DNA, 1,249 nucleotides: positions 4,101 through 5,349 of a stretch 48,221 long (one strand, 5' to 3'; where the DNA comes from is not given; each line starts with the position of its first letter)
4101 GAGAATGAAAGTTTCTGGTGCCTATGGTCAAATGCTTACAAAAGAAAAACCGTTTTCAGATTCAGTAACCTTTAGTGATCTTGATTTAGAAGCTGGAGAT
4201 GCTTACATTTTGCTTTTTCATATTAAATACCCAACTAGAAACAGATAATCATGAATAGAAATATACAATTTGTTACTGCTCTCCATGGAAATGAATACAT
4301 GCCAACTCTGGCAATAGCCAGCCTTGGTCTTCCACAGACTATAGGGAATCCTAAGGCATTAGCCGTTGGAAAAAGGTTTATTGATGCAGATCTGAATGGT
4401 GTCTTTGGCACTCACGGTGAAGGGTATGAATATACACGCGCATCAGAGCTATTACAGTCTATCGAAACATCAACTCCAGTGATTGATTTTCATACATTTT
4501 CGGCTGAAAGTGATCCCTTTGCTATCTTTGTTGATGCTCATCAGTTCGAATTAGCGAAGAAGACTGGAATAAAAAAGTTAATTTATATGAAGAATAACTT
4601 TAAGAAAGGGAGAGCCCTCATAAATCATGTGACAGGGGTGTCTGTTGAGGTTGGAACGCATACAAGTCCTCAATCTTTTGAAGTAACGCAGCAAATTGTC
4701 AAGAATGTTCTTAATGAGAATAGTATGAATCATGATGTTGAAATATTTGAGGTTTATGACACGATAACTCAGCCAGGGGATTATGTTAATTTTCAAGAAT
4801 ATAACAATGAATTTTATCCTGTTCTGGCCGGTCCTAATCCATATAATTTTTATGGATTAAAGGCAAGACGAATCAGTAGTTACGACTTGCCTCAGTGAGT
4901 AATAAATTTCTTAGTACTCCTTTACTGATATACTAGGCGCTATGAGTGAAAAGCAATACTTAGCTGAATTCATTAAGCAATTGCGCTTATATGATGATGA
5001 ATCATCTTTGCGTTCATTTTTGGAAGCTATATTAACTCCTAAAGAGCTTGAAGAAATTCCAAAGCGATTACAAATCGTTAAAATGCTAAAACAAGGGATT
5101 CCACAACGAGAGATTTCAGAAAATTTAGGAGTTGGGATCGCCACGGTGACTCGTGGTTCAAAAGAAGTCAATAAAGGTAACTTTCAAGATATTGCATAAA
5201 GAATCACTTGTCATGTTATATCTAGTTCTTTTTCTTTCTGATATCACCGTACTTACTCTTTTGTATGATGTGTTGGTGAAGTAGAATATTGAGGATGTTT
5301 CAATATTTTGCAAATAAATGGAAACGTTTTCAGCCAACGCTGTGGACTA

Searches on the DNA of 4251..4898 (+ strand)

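Call 83: search_rna_families(sources=[L032, L034, L036, L038, L030, L001, L003], threshold=gathering)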
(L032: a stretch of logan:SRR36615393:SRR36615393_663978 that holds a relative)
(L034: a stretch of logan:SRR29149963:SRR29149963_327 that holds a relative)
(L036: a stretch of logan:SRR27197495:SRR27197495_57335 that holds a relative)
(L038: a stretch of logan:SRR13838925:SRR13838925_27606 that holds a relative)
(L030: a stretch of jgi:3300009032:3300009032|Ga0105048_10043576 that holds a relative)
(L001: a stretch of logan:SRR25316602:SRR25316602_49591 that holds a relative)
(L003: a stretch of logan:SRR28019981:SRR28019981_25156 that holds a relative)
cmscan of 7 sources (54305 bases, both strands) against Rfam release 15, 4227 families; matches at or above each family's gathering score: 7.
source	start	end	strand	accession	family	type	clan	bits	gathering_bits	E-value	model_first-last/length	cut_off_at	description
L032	1585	1658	-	RF00005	tRNA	Gene; tRNA;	CL00001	70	29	2.7e-13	1-71/71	no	tRNA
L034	2065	2136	+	RF00005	tRNA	Gene; tRNA;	CL00001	64.1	29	1.1e-11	1-71/71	no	tRNA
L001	88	158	+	RF00005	tRNA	Gene; tRNA;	CL00001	61.8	29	4.7e-11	1-71/71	no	tRNA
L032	1755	1824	-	RF00005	tRNA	Gene; tRNA;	CL00001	53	29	1.2e-08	1-71/71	no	tRNA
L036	281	350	-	RF00005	tRNA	Gene; tRNA;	CL00001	53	29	1.2e-08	1-71/71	no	tRNA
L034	1502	1571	+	RF00005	tRNA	Gene; tRNA;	CL00001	47.4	29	4.5e-07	1-71/71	no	tRNA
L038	1193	1265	+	RF00005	tRNA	Gene; tRNA;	CL00001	44.8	29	2.3e-06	1-71/71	no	tRNA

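Call 85: search_rna_families(source=L038, start=2480, end=2860, threshold=evalue, max_evalue=1, show_alignments=1)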
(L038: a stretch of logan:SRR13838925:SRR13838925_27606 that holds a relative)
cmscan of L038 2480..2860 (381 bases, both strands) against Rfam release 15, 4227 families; matches with E-value up to 1: 1.
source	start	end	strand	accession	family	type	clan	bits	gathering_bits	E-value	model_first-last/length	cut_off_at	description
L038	2569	2762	+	RF00230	T-box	Cis-reg; leader;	-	29.8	93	5.5e-05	1-219/219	no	T-box leader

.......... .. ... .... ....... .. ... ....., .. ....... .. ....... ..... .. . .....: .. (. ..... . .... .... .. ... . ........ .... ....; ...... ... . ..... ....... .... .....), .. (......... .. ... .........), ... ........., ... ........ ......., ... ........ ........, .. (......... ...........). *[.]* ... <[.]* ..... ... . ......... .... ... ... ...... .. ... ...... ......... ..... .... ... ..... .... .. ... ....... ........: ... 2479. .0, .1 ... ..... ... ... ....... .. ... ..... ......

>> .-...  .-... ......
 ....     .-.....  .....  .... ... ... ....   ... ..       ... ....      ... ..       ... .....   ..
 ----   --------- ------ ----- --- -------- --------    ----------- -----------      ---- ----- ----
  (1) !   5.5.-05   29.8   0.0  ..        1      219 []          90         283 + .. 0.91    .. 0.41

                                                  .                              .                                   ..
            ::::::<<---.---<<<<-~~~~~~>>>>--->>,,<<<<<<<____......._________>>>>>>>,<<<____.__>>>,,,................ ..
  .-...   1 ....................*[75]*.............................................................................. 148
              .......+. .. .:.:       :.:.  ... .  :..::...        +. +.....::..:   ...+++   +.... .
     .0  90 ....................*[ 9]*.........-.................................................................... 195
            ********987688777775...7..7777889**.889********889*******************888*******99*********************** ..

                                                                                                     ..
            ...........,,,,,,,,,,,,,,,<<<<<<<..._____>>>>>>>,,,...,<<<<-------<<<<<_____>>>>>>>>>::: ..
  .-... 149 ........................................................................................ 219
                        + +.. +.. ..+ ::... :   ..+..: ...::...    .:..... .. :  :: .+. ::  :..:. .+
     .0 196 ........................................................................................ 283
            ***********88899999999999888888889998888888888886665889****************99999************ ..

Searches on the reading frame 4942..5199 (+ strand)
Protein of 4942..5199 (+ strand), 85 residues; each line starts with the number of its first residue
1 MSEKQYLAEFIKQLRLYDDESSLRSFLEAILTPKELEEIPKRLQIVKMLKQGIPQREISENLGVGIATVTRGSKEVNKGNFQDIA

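Call 7: search_protein_families(library=pfam, proteins=[window:4942-5199:+], max_evalue=0.1)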
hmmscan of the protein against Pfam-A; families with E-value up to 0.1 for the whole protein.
window:4942-5199:+ (85 aa): 11 families
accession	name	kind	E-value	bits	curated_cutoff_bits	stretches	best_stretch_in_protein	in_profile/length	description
PF01371.25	Trp_repressor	-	1.2e-20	73.8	27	1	7-80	3-77/88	Trp repressor protein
PF13384.12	HTH_23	-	3.7e-06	27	24.6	1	41-71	6-36/50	Homeodomain-like domain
PF13518.12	HTH_28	-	0.0022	18.5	25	1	41-71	1-31/52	Helix-turn-helix domain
PF02796.21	HTH_7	-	0.018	15.6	23.8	1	43-69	12-38/45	Helix-turn-helix domain of resolvase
PF19610.4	DUF6115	-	0.019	15.8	27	1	39-69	97-127/134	Family of unknown function (DUF6115)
PF13412.12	HTH_24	-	0.02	14.9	21.9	1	43-71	6-36/48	Winged helix-turn-helix DNA-binding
PF13542.12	HTH_Tnp_ISL3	-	0.024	14.6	27.4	1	44-71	19-45/51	Helix-turn-helix domain of transposase family ISL3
PF13936.12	HTH_38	-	0.048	13.9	27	0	42-71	10-39/44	Helix-turn-helix domain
PF12759.13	HTH_Tnp_IS1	-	0.061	13.4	24.9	1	44-74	13-43/46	InsA C-terminal domain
PF00196.25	GerE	-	0.092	12.8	23.5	0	43-70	8-35/57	Bacterial regulatory proteins, luxR family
PF01325.25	Fe_dep_repress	-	0.098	13.3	26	0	55-71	25-41/60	Iron dependent repressor, N-terminal DNA binding domain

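Call 8: search_protein_families(library=ncbifam, proteins=[window:4942-5199:+], max_evalue=0.1)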
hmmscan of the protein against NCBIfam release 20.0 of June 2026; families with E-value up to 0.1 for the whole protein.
window:4942-5199:+ (85 aa): 8 families
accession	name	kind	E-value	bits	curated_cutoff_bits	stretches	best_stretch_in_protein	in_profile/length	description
TIGR01321.1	TrpR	equivalog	2e-17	63.4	67.25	1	3-77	5-80/94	trp operon repressor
TIGR02531.1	yecD_yerC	hypoth_equivalog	2.3e-08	34.3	42.2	1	13-80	11-78/88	YerC/YecD family TrpR-related protein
NF033545.0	transpos_IS630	equivalog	0.00083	18.9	100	1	41-83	1-43/299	IS630 family transposase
TIGR02937.1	sigma70-ECF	superfamily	0.014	15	42.9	0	36-71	115-152/165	sigma-70 family RNA polymerase sigma factor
NF040595.1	HTH_Cbp1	equivalog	0.039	13.9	140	1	43-77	53-87/135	CRISPR DNA repeat-binding protein Cbp1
TIGR02959.1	SigZ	equivalog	0.063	13.1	168.65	1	36-69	98-133/170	RNA polymerase sigma factor SigZ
NF011896.0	PRK15369.1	equivalog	0.074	12.6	242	1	40-70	152-182/211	two component system response regulator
TIGR02985.1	Sig70_bacteroi1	subfamily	0.086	13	126.4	1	34-71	110-149/162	RNA polymerase sigma-70 factor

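Call 38: search_solved_structures(query=window:4942-5199:+, max_evalue=0.01, show_alignments=2)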
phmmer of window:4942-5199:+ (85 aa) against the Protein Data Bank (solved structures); distinct sequences matched with E-value up to 0.01: 22.
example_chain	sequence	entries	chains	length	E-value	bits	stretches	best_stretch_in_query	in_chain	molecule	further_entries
6ejw_A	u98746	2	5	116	3.2e-08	37.1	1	17-76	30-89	Trp operon repressor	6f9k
6fal_A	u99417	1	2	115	4.6e-08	36.6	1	17-75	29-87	Trp operon repressor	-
6ejz_A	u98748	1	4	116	4.7e-08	36.6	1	17-75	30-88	Trp operon repressor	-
6f7f_B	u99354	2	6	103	4.9e-08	36.5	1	16-76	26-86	Trp operon repressor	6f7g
1rcs_A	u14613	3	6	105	5e-08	36.5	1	17-76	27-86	TRP REPRESSOR | HOLO TRP REPRESSOR | APO TRP REPRESSOR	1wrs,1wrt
1co0_A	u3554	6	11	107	5.3e-08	36.4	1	17-76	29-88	TRP OPERON REPRESSOR | TRP REPRESSOR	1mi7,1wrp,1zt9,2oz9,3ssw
3wrp_A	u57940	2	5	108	5.4e-08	36.4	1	17-76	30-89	TRP REPRESSOR | Trp operon repressor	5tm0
1tro_A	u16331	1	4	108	5.5e-08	36.4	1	17-76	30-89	PROTEIN (TRP REPRESSOR)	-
1trr_A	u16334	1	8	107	5.9e-08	36.3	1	17-76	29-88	PROTEIN (TRP REPRESSOR)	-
1jhg_A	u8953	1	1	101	6.1e-08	36.2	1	16-76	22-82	TRP OPERON REPRESSOR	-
6st7_A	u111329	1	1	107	7.6e-08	35.9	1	16-76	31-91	Trp operon repressor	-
6st6_A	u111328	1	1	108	7.8e-08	35.9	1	16-76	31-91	Trp operon repressor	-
7os9_AA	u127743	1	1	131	8.9e-08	35.7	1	17-76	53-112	Trp operon repressor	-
2xdi_A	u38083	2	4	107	2e-07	34.6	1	17-76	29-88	TRP OPERON REPRESSOR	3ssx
6eni_A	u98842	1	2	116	3.5e-07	33.8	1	17-75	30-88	Trp operon repressor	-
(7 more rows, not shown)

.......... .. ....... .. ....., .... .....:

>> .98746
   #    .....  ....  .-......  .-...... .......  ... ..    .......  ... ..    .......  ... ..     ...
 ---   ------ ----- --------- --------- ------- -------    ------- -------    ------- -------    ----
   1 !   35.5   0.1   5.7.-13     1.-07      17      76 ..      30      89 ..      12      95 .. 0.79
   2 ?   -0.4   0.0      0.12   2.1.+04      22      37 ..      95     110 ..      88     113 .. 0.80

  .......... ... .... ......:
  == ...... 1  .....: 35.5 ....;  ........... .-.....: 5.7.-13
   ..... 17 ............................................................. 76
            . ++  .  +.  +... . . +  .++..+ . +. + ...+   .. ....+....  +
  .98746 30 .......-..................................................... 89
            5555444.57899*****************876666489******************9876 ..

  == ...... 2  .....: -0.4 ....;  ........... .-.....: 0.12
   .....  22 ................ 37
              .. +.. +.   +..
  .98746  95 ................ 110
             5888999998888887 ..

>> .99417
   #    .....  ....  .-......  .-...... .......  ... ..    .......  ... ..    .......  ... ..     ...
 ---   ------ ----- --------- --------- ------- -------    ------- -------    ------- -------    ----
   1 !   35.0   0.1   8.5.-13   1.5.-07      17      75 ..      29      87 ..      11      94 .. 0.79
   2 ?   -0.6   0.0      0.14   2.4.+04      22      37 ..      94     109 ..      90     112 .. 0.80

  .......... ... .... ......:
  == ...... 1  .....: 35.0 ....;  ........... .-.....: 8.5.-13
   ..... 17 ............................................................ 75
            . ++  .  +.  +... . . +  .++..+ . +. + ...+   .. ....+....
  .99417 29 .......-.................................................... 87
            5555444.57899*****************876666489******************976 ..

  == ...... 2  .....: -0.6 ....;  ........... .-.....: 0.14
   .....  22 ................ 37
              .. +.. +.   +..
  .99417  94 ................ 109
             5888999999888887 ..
